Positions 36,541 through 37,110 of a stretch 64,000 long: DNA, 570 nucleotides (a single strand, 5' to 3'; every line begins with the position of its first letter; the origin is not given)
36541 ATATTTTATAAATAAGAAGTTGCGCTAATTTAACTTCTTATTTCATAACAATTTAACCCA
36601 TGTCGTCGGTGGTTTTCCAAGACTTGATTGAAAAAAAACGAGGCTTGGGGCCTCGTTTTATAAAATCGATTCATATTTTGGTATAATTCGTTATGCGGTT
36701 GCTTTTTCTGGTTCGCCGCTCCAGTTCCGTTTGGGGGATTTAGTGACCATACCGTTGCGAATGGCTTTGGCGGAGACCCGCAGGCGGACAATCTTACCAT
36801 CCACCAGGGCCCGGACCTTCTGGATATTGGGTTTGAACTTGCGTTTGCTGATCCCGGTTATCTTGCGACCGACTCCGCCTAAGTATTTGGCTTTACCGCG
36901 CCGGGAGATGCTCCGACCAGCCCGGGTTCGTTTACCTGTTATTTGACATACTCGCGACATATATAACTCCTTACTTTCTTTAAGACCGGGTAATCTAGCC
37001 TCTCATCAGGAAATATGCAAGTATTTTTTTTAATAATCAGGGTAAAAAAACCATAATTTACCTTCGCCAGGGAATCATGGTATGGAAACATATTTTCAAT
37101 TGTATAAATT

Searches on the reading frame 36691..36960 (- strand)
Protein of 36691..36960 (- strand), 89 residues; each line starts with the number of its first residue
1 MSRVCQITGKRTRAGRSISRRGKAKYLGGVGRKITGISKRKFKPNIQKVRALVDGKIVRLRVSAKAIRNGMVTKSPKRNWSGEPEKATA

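Call 103: search_protein_families(library=pfam, proteins=[window:36691-36960:-], max_evalue=0.001)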
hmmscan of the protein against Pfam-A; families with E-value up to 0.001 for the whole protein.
window:36691-36960:- (89 aa): 1 family
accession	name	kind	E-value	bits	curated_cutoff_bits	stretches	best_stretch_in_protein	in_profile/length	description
PF00830.24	Ribosomal_L28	-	7.9e-15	55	27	1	3-69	1-56/60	Ribosomal L28 family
